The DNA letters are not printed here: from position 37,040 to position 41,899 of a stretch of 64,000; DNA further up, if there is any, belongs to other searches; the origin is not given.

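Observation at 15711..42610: Head-less ~27-kb single-strand operon for a contractile phage-tail-like machine with Mu/PBSX-type gene order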

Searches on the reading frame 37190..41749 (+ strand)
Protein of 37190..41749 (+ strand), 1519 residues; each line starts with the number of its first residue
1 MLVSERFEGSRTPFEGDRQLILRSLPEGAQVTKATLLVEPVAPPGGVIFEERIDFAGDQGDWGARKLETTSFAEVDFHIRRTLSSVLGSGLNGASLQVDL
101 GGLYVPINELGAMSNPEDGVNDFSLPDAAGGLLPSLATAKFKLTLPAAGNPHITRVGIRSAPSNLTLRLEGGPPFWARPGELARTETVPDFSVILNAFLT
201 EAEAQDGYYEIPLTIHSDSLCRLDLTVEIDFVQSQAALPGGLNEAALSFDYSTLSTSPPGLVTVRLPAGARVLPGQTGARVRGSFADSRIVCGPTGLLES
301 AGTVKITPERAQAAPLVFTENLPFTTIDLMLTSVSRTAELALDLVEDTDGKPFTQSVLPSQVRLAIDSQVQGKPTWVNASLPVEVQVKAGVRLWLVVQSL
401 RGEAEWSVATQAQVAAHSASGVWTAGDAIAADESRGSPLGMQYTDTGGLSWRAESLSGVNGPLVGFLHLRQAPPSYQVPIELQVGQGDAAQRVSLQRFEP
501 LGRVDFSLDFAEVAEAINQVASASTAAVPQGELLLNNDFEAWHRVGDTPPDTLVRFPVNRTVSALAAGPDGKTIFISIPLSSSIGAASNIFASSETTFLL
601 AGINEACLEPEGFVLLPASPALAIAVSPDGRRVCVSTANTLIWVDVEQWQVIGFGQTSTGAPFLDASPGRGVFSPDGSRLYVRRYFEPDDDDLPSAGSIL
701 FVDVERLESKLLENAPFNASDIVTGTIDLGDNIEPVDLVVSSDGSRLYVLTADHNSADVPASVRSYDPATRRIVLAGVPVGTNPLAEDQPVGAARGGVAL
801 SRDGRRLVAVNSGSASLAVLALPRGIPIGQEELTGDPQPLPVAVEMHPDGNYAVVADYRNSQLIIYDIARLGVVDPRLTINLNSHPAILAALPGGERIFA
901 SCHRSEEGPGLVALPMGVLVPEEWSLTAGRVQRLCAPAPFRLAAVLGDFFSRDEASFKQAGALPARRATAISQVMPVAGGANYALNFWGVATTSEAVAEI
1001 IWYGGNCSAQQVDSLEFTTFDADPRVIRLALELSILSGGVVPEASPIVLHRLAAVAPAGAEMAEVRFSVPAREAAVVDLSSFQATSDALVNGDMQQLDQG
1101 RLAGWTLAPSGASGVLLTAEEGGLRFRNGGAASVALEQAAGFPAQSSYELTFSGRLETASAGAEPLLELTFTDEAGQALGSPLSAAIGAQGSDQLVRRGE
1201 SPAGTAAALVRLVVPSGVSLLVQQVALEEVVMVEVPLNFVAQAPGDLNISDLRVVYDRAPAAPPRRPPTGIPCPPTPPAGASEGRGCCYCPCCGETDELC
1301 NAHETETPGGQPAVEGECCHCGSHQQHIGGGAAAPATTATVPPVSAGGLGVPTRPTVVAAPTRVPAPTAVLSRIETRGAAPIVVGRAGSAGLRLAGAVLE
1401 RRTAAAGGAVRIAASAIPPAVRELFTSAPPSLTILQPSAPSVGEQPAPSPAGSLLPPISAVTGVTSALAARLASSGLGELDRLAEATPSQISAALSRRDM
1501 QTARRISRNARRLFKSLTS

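Call 4: search_protein_families(library=pfam, proteins=[window:37190-41749:+], max_evalue=0.01)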
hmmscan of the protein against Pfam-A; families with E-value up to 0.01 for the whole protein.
window:37190-41749:+ (1519 aa): 0 families

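Call 10: search_protein_families(library=phrogs, proteins=[window:37190-41749:+], max_evalue=0.01)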
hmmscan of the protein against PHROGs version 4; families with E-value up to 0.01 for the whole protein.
window:37190-41749:+ (1519 aa): 0 families

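Call 30: find_homologous_proteins(query=window:37190-41749:+, max_evalue=0.00001)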
Query window:37190-41749:+ (1519 aa): 50 proteins with E <= 0.00001 among 8000 candidates.
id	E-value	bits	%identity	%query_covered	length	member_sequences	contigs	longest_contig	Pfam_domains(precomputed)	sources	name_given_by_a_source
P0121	0.0e+0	3332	100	100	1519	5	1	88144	-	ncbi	-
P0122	0.0e+0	1733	62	86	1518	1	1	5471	-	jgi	jgi:hypothetical protein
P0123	0.0e+0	1540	55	88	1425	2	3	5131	-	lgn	-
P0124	0.0e+0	1466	50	100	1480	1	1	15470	PF22494.4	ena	-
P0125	0.0e+0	1422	50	100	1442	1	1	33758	-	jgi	jgi:DNA-binding beta-propeller fold protein YncE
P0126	0.0e+0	1420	49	99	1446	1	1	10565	-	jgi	jgi:DNA-binding beta-propeller fold protein YncE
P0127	0.0e+0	1412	53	89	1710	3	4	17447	PF25174.2,PF14520.13,PF00535.33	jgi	jgi:DNA-binding beta-propeller fold protein YncE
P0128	0.0e+0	1362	51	91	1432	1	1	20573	PF14520.13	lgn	-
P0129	0.0e+0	1315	49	61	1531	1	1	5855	-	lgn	-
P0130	0.0e+0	1313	49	64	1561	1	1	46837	-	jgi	-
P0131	0.0e+0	1155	44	98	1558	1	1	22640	-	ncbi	-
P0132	0.0e+0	1042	43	90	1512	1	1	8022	-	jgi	jgi:DNA-binding beta-propeller fold protein YncE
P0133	3.6e-298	1011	42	91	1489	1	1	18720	-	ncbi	-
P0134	2.1e-297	1008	41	96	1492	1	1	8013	-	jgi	jgi:hypothetical protein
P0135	1.6e-293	995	42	90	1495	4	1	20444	-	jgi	jgi:hypothetical protein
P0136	2.6e-273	928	41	88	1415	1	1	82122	PF14520.13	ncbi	-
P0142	7.7e-197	675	34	90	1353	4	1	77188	-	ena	-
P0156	3.5e-136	474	40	36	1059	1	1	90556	-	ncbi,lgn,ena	-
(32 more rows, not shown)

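Call 31: find_encoding_contigs(protein=P0156, flank=10000, max_places=1)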
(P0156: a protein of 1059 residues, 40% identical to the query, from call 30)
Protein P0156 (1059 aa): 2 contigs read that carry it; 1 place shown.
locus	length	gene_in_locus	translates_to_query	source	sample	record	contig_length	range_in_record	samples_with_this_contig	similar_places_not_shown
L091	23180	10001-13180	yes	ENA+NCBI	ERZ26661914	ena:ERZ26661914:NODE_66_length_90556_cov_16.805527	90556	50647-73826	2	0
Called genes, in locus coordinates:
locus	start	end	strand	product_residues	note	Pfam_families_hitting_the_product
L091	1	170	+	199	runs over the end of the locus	PF13646:HEAT_2 (weak)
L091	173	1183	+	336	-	-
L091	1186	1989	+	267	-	PF04717:Phage_base_V (weak)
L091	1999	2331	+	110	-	-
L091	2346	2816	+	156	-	PF10934:Sheath_initiator (weak)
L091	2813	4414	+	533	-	PF04865:Baseplate_J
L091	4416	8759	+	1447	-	PF27198:FlaEY_3rd (faint)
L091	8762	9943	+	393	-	-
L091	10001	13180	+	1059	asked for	-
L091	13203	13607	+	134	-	-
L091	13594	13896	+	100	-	PF02452:PemK_toxin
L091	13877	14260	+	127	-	PF01850:PIN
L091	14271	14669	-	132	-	-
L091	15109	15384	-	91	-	-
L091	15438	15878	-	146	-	-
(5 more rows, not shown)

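Call 32: find_encoding_contigs(protein=P0136, flank=10000, max_places=1)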
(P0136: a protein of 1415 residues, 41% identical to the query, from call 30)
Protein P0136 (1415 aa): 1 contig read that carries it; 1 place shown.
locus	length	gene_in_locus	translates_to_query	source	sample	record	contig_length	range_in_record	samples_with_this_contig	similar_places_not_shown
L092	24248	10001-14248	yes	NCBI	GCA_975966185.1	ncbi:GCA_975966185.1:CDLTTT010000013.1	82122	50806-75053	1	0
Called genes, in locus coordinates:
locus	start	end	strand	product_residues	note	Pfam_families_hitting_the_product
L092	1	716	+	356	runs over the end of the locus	-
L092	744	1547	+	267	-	PF04717:Phage_base_V (weak)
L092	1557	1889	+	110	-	-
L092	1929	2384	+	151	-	PF10934:Sheath_initiator (weak)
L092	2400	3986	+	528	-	PF04865:Baseplate_J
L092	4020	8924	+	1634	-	-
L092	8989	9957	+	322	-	-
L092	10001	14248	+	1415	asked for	PF14520:HHH_5 (weak)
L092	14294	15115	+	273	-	PF09682:Phage_holin_6_1 (weak)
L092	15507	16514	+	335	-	PF03372:Exo_endo_phos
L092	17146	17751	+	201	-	-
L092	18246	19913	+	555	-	PF01663:Phosphodiest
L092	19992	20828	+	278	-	PF00535:Glycos_transf_2, PF13641:Glyco_tranf_2_3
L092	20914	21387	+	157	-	PF10066:DUF2304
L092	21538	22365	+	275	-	PF01522:Polysacc_deac_1, PF10096:DUF2334 (weak), PF11959:DUF3473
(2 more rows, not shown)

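Call 33: find_encoding_contigs(protein=P0142, flank=10000, max_places=1)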
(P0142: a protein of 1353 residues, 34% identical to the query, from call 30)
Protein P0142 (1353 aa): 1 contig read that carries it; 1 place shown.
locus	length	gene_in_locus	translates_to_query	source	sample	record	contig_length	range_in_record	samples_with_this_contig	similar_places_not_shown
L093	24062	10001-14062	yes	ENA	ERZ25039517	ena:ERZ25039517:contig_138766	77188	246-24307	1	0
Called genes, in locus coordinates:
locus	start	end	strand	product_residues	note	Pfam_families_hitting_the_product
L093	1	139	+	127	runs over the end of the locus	?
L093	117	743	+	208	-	-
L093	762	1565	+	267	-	PF04717:Phage_base_V (weak)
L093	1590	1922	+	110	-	-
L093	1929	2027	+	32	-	-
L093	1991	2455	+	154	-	PF10934:Sheath_initiator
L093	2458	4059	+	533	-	PF04865:Baseplate_J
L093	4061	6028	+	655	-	PF27198:FlaEY_3rd (faint)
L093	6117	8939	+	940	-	-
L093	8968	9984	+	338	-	-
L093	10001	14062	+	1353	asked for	-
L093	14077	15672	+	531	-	PF13699:eCIS_core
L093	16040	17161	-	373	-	PF13518:HTH_28 (weak), PF13551:HTH_29 (weak), PF13565:HTH_32, PF13358:DDE_3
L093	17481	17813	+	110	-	PF01609:DDE_Tnp_1 (weak)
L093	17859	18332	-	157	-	PF07681:DoxX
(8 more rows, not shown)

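Call 35: search_protein_families(library=ncbifam, proteins=[window:37190-41749:+], max_evalue=0.01)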
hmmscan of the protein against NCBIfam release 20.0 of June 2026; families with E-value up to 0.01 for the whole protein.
window:37190-41749:+ (1519 aa): 1 family
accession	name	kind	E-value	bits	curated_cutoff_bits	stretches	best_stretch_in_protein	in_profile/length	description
NF041539.1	choice_anch_R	domain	0.00049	20.1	30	1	322-428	32-130/155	choice-of-anchor R domain-containing protein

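Call 69: search_solved_structures(query=window:37190-41749:+, max_evalue=1)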
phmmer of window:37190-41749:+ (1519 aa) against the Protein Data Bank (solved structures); distinct sequences matched with E-value up to 1: 2.
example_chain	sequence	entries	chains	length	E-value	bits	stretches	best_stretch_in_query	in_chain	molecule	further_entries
1l0q_A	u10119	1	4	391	2.4e-06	28.7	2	783-900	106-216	Surface layer protein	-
3u4y_A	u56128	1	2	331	0.78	10.4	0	790-870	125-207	uncharacterized protein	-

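Call 76: find_related_loci(query=A8, collection=metagenome_contigs, flank=10000)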
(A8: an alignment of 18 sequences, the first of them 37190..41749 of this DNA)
Query A8 (1519 aa) in metagenome_contigs; peptide patterns used: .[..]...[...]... (x = any residue, [..] = any of these).
69 stretches matched a pattern; 64 encode a relative of the query (tblastn E <= 1e-3); 64 distinct loci.
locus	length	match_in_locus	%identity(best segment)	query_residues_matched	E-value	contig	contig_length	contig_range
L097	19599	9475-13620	36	1-1424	0e+0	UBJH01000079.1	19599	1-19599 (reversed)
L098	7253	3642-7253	38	1-1276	0e+0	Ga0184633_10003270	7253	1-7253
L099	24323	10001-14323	34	1-1504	0e+0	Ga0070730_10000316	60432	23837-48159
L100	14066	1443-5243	36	1-1304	0e+0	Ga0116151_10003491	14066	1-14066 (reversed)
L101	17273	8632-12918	34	1-1497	0e+0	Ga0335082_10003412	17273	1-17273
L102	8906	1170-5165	35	1-1397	0e+0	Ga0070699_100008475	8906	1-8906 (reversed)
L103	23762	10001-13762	35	1-1298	0e+0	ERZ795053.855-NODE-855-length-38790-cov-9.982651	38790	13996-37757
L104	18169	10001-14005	34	1-1397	0e+0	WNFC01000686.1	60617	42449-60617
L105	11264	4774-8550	34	1-1330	0e+0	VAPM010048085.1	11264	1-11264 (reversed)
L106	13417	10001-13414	35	1-1199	0e+0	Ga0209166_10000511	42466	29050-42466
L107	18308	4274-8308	33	13-1378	9e-180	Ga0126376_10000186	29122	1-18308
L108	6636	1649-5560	32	1-1308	3e-175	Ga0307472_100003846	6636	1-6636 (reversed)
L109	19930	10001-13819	32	1-1305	2e-172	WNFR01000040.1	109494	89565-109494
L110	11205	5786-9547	35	1-1330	1e-172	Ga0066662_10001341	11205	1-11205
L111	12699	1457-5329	34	1-1297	1e-170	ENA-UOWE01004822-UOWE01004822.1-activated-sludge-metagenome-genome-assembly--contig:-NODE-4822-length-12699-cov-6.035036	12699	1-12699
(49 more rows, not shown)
